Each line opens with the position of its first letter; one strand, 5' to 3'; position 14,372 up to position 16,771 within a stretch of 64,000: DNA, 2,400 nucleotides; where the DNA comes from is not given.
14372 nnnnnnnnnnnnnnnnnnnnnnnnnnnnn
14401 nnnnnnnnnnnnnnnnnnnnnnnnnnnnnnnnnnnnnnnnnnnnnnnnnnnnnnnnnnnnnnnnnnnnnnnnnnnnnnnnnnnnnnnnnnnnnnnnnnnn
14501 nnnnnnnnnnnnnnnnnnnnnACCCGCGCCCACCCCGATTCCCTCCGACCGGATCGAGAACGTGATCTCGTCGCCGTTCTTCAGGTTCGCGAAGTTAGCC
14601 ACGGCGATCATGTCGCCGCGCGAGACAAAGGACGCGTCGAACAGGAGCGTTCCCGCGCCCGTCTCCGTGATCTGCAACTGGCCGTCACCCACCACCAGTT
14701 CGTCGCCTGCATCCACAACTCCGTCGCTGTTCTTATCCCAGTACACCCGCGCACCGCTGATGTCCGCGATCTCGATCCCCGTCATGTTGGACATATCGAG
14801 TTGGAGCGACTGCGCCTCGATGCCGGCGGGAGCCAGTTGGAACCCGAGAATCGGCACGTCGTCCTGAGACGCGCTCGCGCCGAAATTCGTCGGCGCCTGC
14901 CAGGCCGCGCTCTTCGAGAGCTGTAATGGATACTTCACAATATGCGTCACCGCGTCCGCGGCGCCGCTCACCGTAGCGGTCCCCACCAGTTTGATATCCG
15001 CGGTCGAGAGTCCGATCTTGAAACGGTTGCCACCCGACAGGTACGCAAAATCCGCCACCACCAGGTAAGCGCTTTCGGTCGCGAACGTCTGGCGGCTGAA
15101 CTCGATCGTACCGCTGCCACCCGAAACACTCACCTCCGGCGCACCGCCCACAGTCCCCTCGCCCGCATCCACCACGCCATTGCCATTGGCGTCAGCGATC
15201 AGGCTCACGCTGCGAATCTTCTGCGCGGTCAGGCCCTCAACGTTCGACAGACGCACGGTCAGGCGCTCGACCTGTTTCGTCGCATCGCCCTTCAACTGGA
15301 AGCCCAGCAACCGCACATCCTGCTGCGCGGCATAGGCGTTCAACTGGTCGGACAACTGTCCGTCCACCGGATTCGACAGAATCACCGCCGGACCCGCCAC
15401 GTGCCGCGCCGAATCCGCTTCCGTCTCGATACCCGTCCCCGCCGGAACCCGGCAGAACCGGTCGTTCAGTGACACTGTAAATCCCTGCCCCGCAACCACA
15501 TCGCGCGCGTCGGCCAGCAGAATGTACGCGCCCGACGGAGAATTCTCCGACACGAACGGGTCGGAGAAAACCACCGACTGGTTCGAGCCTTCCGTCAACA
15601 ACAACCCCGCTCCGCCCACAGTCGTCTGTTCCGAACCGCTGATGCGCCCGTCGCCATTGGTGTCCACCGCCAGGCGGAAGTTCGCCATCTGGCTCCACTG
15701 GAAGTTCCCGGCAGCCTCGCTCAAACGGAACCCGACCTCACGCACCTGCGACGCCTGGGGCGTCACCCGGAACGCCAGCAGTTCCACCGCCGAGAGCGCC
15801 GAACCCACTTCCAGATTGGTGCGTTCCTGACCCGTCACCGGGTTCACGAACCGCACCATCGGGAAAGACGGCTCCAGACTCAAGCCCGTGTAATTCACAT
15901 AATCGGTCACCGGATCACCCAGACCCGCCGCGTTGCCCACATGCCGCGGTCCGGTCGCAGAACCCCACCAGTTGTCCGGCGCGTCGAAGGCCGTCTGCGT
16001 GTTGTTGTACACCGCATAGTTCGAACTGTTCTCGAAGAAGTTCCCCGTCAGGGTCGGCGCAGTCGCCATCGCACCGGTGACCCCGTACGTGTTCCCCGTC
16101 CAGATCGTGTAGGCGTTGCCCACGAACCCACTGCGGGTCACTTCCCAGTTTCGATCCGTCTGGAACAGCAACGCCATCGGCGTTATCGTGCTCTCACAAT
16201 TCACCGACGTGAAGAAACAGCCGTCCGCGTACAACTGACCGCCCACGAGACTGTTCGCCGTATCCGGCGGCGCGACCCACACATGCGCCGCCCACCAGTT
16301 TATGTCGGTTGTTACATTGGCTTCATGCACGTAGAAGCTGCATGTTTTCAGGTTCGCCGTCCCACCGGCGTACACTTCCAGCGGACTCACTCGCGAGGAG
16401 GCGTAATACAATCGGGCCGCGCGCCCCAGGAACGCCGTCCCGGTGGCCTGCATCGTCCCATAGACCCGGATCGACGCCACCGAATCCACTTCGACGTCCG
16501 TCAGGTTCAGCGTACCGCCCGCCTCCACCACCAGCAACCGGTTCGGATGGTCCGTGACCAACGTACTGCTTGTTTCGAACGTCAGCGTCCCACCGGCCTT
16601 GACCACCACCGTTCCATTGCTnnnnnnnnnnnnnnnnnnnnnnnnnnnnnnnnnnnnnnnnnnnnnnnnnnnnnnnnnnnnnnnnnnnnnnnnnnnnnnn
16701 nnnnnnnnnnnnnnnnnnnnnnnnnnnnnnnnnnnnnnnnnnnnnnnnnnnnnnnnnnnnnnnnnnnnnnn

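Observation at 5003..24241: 19.2-kb single gene encoding a ~6,400-aa secreted mosaic protein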

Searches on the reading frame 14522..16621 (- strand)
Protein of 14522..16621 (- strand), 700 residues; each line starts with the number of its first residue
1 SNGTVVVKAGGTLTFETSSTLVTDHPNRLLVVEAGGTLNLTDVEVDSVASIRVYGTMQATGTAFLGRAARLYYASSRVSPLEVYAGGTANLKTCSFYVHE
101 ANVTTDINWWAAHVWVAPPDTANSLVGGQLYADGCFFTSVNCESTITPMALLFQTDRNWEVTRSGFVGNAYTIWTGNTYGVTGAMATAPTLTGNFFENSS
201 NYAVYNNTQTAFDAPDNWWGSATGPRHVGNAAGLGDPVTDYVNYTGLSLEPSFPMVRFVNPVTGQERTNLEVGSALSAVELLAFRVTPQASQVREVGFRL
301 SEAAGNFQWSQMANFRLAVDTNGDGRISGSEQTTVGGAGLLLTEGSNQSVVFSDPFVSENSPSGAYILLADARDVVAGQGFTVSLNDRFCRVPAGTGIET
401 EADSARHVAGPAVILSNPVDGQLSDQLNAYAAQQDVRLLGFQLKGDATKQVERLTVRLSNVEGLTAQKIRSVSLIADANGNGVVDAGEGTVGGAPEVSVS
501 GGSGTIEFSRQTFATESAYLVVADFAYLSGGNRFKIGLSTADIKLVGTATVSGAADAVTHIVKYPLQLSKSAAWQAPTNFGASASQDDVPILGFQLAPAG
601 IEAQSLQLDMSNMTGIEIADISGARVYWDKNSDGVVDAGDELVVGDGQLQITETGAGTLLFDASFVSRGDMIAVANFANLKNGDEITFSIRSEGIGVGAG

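Call 6: search_protein_families(library=pfam, proteins=[window:14522-16621:-], max_evalue=1)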
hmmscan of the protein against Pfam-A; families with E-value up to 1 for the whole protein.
window:14522-16621:- (700 aa): 5 families
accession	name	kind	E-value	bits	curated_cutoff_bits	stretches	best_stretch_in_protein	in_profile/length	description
PF00036.39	EF-hand_1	-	0.0037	17.2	25.4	0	319-331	9-21/29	EF hand domain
PF13202.12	EF-hand_5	-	0.0045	16.9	25.9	1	318-331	7-20/25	EF hand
PF00404.24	Dockerin_1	-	0.0069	17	22.9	0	629-644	3-18/57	Dockerin type I domain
PF13405.12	EF-hand_6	-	0.043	14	25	0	319-331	9-21/30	EF-hand domain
PF17210.9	SdrD_B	-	0.41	11.3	29.7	0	623-644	4-25/112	SdrD B-like domain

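Call 11: search_protein_families(library=ncbifam, proteins=[window:14522-16621:-], max_evalue=0.1)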
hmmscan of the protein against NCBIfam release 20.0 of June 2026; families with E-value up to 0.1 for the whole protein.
window:14522-16621:- (700 aa): 0 families
